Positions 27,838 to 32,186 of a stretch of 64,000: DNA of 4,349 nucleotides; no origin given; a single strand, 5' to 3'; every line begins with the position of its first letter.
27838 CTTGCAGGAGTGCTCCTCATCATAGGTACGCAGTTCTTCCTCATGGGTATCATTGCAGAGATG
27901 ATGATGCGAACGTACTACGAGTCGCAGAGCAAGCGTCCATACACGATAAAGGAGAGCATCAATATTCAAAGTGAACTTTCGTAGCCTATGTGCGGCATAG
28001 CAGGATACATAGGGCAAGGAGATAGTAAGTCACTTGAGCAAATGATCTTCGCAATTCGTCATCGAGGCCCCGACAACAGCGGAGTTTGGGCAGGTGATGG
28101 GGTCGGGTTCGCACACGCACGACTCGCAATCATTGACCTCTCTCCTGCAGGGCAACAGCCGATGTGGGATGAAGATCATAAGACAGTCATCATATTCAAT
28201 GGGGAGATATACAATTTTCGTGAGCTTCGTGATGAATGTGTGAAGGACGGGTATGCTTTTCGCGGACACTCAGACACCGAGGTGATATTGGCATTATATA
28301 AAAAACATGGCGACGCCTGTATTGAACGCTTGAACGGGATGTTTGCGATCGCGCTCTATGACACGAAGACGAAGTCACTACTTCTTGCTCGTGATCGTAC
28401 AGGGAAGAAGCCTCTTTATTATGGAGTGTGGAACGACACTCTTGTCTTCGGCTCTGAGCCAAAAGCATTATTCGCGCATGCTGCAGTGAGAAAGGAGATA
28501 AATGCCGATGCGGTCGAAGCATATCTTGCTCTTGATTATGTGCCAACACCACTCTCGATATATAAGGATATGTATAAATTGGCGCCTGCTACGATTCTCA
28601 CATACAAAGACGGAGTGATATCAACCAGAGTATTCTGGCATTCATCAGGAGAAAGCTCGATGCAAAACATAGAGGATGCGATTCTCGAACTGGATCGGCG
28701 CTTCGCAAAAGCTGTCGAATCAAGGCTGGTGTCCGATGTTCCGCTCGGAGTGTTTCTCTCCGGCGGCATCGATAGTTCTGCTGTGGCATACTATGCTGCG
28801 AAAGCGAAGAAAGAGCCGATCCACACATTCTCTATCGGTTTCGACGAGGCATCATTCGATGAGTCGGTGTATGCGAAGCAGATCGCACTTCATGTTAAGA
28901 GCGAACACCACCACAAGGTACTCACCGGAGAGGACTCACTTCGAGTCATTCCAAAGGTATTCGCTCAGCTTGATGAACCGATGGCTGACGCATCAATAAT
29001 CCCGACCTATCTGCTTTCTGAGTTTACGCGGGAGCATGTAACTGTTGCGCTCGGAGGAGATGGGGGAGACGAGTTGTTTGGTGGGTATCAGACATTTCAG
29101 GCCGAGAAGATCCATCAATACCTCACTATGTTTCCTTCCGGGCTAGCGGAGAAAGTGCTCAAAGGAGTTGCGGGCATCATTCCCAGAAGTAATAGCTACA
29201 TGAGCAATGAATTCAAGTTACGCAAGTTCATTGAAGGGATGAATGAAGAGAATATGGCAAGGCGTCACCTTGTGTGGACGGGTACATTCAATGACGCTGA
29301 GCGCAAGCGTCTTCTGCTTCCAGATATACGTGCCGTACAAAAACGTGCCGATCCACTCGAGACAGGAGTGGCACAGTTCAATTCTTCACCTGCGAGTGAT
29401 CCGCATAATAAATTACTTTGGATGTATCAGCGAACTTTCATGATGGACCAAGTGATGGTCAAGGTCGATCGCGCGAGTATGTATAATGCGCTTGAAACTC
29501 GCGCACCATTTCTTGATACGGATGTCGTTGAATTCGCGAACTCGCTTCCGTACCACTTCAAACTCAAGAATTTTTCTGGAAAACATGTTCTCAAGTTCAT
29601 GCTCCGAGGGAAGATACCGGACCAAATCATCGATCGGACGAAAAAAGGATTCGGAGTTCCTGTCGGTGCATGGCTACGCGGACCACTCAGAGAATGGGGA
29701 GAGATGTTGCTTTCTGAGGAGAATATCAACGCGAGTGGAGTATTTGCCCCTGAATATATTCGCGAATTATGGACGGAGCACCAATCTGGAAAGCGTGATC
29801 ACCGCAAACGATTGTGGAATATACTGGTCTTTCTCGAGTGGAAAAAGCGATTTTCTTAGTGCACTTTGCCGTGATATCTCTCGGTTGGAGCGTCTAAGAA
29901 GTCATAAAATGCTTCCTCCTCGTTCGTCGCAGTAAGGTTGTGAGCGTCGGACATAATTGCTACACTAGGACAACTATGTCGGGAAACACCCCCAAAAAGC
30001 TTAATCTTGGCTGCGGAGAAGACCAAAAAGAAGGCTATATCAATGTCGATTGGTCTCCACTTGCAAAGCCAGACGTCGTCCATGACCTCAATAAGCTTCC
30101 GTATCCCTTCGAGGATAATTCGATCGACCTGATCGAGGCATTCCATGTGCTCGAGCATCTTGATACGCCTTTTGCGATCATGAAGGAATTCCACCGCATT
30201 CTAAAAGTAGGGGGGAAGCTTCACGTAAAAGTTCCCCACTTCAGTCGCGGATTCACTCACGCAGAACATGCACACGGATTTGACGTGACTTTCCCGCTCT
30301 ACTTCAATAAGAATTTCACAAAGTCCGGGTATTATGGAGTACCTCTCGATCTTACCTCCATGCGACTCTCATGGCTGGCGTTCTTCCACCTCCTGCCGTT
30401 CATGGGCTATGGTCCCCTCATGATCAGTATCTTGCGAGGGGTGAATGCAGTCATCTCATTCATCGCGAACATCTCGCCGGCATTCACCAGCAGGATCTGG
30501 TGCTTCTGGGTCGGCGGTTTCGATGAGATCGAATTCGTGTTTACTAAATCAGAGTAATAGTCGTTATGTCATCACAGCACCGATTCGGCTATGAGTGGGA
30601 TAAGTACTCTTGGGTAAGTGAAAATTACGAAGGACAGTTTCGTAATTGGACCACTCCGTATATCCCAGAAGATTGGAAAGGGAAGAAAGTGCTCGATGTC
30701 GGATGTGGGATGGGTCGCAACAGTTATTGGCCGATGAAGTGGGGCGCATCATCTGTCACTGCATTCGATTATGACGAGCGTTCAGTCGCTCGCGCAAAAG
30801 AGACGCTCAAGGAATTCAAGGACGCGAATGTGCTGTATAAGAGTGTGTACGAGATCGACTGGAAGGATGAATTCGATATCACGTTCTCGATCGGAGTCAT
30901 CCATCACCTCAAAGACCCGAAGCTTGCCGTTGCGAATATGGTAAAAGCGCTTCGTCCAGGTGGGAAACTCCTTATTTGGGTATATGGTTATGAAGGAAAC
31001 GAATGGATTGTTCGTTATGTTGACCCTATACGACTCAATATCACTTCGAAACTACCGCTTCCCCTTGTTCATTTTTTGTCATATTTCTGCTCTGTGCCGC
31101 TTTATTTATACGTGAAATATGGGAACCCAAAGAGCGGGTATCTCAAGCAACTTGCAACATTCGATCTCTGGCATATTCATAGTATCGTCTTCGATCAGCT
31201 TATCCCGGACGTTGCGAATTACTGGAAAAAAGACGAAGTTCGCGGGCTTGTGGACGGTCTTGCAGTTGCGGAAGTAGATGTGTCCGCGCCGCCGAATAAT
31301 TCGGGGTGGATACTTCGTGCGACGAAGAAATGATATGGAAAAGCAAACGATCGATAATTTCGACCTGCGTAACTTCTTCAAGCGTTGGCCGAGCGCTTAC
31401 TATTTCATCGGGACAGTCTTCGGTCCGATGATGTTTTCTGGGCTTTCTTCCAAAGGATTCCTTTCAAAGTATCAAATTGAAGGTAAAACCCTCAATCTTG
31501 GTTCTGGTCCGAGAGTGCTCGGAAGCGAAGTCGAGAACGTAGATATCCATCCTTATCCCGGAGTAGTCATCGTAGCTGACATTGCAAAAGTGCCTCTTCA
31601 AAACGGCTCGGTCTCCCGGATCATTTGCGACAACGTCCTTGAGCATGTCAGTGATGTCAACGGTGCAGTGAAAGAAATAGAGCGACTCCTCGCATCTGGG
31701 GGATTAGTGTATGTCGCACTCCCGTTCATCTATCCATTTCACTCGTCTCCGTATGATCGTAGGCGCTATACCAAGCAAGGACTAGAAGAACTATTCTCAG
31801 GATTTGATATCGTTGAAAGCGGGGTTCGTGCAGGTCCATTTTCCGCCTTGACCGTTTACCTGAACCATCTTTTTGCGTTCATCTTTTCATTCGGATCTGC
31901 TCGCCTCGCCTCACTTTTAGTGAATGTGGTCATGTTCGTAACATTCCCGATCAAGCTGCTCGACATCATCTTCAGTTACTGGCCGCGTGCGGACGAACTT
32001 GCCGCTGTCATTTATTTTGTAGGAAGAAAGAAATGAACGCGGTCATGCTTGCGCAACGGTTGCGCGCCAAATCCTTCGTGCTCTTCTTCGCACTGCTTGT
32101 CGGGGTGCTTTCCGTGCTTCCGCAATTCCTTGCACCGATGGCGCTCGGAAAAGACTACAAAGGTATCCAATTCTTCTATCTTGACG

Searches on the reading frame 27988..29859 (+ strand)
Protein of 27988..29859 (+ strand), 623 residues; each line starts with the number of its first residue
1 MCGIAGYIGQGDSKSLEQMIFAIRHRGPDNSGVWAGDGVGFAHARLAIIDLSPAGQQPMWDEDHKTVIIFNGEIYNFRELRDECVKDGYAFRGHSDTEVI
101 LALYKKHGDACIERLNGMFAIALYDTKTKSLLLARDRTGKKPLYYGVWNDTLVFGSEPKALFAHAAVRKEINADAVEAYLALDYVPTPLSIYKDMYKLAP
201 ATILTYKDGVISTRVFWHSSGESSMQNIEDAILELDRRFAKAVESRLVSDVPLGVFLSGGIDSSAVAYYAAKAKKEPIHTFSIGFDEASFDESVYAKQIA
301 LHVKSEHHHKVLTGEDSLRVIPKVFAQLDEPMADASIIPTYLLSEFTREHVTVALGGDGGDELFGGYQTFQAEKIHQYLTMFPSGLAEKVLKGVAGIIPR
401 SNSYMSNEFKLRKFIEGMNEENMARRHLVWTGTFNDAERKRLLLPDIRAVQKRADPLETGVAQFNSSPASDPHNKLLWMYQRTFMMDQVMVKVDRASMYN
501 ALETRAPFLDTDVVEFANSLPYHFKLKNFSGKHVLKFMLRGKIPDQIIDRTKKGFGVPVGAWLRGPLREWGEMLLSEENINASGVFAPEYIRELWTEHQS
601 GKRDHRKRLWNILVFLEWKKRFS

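Call 23: search_protein_families(library=pfam, proteins=[window:27988-29859:+], max_evalue=0.0001)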
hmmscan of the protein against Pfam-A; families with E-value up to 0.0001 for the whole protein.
window:27988-29859:+ (623 aa): 4 families
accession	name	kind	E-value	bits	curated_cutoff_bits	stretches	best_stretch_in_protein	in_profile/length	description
PF00733.27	Asn_synthase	-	3.9e-101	339.7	21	1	235-619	2-353/354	Asparagine synthase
PF13537.11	GATase_7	-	6.5e-46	155.8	25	1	43-162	1-122/123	Glutamine amidotransferase domain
PF13522.11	GATase_6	-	4.8e-45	153.2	27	1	28-157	1-130/130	Glutamine amidotransferase domain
PF12481.13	DUF3700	-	2.1e-07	31.1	27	1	109-160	123-174/228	Aluminium induced protein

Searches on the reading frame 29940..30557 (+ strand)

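Call 99: search_protein_families(library=pfam, proteins=[window:29940-30557:+], max_evalue=0.001)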
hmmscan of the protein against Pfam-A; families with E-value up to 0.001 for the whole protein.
window:29940-30557:+ (205 aa): 4 families
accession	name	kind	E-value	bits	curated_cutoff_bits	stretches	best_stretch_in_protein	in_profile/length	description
PF08241.18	Methyltransf_11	-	3.5e-10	40.8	21.2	1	44-95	41-94/95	Methyltransferase domain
PF13489.12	Methyltransf_23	-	7.6e-06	26.2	27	1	55-99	77-119/164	Methyltransferase domain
PF08242.18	Methyltransf_12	-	5.1e-05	24.4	30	1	56-94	64-98/98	Methyltransferase domain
PF13649.12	Methyltransf_25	-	0.00019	22.5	27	1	47-92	52-97/97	Methyltransferase domain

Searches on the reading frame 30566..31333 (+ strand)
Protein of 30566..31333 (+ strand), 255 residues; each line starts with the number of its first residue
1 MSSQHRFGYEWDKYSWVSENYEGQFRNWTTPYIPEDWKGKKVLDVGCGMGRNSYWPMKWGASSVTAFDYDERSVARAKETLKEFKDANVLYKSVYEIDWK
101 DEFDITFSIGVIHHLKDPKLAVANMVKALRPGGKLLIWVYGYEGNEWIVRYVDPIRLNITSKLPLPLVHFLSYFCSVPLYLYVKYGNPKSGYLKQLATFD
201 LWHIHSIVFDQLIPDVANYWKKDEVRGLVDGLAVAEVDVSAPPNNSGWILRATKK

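Call 99: search_protein_families(library=pfam, proteins=[window:30566-31333:+], max_evalue=0.001)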
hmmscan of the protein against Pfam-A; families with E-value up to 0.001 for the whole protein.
window:30566-31333:+ (255 aa): 11 families
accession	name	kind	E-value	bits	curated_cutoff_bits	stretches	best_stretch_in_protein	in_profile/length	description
PF08241.18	Methyltransf_11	-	2.6e-17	63.7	21.2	1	43-137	1-95/95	Methyltransferase domain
PF13649.12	Methyltransf_25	-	1.1e-15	58.5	27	1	42-133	1-97/97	Methyltransferase domain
PF13847.12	Methyltransf_31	-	6e-14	52.4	27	1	38-137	3-109/145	Methyltransferase domain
PF08242.18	Methyltransf_12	-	1.2e-13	52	30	1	43-135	1-98/98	Methyltransferase domain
PF13489.12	Methyltransf_23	-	2.9e-11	43.8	27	1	28-140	12-119/164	Methyltransferase domain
PF08003.17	Methyltransf_9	-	1e-09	38.3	23.8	1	36-147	113-227/315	Protein of unknown function (DUF1698)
PF03848.20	TehB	-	4.9e-09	36.3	20.4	1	39-137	31-132/193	Tellurite resistance protein TehB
PF05175.20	MTS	-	1.6e-07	31.6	23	1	34-137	28-138/170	Methyltransferase small domain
PF06325.19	PrmA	-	5.4e-05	23.3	22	1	38-83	161-206/296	Ribosomal protein L11 methyltransferase (PrmA)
PF02353.26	CMAS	-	0.00011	22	27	1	38-139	62-166/273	Mycolic acid cyclopropane synthetase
PF05401.17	NodS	-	0.00095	19.5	24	0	40-136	45-143/201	Nodulation protein S (NodS)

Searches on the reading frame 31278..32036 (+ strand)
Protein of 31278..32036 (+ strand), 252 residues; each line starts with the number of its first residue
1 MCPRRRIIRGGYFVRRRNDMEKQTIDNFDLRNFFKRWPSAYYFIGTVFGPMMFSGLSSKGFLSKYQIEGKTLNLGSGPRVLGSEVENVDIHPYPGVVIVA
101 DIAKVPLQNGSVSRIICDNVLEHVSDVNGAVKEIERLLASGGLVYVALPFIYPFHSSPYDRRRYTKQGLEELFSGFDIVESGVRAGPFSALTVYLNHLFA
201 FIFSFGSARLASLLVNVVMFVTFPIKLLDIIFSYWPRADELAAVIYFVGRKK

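Call 99: search_protein_families(library=pfam, proteins=[window:31278-32036:+], max_evalue=0.001)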
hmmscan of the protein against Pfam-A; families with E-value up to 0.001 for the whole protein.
window:31278-32036:+ (252 aa): 4 families
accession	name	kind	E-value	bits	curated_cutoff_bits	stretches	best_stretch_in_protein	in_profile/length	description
PF08241.18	Methyltransf_11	-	2.3e-09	38.2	21.2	1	97-145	46-94/95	Methyltransferase domain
PF05148.21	Methyltransf_8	-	1.2e-06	29.1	27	1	84-147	95-157/219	Hypothetical methyltransferase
PF13649.12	Methyltransf_25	-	0.00027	22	27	1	97-142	50-97/97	Methyltransferase domain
PF13847.12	Methyltransf_31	-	0.00096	19.3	27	0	98-148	59-111/145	Methyltransferase domain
